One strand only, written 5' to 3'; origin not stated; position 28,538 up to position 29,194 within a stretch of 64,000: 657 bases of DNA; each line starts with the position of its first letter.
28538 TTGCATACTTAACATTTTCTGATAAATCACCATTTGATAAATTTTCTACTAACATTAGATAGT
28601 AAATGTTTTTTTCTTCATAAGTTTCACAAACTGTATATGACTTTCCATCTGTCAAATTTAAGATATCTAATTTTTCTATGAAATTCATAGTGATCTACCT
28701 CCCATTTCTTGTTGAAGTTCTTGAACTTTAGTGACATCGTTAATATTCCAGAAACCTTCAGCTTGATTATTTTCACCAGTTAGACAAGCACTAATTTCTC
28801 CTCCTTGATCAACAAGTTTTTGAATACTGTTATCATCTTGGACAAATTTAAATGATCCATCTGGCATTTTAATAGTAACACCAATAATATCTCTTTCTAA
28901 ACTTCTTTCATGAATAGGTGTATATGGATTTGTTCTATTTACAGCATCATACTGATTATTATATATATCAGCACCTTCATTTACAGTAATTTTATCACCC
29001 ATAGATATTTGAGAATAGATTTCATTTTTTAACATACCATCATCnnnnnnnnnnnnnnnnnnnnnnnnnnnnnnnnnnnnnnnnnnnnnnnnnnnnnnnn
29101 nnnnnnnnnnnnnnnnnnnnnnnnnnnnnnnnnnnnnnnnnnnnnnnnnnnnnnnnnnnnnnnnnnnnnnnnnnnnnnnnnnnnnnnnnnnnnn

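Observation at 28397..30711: Strongly promoted two-gene unit: 644-aa coiled-coil single-pass membrane protein plus DUF1292-like small protein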

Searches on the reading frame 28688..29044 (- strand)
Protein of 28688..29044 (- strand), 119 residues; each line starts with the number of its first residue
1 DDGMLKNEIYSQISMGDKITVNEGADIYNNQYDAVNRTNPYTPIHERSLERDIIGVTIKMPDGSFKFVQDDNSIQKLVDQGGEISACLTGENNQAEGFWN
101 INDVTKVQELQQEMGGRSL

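Call 58: search_solved_structures(query=A7, max_evalue=10, show_alignments=2)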
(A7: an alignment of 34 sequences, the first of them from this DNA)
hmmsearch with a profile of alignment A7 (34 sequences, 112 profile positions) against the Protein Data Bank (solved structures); distinct sequences matched with E-value up to 10: 14.
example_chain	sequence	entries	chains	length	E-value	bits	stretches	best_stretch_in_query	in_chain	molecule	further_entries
2ymu_A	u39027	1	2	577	1.3e-21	79.8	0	51-95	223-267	WD-40 REPEAT PROTEIN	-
7bie_A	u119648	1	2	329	2.8e-15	59.4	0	51-95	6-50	nvWRAP-T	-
7big_A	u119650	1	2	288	1.3e-12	50.9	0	51-95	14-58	v13WRAP-T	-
7bif_A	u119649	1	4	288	3.6e-12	49.4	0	51-95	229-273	v22WRAP-T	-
7bid_A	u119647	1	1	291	4.3e-12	49.2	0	51-95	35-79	v31WRAP-T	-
6r60_A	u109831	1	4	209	8.5e-08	35.3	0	51-90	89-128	WD-40 repeat protein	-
6r5y_A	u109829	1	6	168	4.4e-06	29.8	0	51-89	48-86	WD-40 repeat protein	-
6r5z_A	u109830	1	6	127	0.00029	24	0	51-89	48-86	9-bladed beta-propeller formed by three 3-bladed fragments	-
7mcd_A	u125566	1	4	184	0.0073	19.5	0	69-85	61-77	AI-designed TIM-barrel F15C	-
6r5x_A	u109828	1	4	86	0.028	17.6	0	51-89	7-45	WD-40 repeat protein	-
7qep_RA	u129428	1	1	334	0.33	14.1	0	35-72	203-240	Guanine nucleotide binding protein beta subunit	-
6nei_A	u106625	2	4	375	0.59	13.3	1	53-106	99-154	(S)-scoulerine 9-O-methyltransferase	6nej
6neg_A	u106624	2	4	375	0.6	13.3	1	53-106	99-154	(S)-scoulerine 9-O-methyltransferase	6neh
7xvi_A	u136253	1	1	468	1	12.6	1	39-80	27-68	PITG_15142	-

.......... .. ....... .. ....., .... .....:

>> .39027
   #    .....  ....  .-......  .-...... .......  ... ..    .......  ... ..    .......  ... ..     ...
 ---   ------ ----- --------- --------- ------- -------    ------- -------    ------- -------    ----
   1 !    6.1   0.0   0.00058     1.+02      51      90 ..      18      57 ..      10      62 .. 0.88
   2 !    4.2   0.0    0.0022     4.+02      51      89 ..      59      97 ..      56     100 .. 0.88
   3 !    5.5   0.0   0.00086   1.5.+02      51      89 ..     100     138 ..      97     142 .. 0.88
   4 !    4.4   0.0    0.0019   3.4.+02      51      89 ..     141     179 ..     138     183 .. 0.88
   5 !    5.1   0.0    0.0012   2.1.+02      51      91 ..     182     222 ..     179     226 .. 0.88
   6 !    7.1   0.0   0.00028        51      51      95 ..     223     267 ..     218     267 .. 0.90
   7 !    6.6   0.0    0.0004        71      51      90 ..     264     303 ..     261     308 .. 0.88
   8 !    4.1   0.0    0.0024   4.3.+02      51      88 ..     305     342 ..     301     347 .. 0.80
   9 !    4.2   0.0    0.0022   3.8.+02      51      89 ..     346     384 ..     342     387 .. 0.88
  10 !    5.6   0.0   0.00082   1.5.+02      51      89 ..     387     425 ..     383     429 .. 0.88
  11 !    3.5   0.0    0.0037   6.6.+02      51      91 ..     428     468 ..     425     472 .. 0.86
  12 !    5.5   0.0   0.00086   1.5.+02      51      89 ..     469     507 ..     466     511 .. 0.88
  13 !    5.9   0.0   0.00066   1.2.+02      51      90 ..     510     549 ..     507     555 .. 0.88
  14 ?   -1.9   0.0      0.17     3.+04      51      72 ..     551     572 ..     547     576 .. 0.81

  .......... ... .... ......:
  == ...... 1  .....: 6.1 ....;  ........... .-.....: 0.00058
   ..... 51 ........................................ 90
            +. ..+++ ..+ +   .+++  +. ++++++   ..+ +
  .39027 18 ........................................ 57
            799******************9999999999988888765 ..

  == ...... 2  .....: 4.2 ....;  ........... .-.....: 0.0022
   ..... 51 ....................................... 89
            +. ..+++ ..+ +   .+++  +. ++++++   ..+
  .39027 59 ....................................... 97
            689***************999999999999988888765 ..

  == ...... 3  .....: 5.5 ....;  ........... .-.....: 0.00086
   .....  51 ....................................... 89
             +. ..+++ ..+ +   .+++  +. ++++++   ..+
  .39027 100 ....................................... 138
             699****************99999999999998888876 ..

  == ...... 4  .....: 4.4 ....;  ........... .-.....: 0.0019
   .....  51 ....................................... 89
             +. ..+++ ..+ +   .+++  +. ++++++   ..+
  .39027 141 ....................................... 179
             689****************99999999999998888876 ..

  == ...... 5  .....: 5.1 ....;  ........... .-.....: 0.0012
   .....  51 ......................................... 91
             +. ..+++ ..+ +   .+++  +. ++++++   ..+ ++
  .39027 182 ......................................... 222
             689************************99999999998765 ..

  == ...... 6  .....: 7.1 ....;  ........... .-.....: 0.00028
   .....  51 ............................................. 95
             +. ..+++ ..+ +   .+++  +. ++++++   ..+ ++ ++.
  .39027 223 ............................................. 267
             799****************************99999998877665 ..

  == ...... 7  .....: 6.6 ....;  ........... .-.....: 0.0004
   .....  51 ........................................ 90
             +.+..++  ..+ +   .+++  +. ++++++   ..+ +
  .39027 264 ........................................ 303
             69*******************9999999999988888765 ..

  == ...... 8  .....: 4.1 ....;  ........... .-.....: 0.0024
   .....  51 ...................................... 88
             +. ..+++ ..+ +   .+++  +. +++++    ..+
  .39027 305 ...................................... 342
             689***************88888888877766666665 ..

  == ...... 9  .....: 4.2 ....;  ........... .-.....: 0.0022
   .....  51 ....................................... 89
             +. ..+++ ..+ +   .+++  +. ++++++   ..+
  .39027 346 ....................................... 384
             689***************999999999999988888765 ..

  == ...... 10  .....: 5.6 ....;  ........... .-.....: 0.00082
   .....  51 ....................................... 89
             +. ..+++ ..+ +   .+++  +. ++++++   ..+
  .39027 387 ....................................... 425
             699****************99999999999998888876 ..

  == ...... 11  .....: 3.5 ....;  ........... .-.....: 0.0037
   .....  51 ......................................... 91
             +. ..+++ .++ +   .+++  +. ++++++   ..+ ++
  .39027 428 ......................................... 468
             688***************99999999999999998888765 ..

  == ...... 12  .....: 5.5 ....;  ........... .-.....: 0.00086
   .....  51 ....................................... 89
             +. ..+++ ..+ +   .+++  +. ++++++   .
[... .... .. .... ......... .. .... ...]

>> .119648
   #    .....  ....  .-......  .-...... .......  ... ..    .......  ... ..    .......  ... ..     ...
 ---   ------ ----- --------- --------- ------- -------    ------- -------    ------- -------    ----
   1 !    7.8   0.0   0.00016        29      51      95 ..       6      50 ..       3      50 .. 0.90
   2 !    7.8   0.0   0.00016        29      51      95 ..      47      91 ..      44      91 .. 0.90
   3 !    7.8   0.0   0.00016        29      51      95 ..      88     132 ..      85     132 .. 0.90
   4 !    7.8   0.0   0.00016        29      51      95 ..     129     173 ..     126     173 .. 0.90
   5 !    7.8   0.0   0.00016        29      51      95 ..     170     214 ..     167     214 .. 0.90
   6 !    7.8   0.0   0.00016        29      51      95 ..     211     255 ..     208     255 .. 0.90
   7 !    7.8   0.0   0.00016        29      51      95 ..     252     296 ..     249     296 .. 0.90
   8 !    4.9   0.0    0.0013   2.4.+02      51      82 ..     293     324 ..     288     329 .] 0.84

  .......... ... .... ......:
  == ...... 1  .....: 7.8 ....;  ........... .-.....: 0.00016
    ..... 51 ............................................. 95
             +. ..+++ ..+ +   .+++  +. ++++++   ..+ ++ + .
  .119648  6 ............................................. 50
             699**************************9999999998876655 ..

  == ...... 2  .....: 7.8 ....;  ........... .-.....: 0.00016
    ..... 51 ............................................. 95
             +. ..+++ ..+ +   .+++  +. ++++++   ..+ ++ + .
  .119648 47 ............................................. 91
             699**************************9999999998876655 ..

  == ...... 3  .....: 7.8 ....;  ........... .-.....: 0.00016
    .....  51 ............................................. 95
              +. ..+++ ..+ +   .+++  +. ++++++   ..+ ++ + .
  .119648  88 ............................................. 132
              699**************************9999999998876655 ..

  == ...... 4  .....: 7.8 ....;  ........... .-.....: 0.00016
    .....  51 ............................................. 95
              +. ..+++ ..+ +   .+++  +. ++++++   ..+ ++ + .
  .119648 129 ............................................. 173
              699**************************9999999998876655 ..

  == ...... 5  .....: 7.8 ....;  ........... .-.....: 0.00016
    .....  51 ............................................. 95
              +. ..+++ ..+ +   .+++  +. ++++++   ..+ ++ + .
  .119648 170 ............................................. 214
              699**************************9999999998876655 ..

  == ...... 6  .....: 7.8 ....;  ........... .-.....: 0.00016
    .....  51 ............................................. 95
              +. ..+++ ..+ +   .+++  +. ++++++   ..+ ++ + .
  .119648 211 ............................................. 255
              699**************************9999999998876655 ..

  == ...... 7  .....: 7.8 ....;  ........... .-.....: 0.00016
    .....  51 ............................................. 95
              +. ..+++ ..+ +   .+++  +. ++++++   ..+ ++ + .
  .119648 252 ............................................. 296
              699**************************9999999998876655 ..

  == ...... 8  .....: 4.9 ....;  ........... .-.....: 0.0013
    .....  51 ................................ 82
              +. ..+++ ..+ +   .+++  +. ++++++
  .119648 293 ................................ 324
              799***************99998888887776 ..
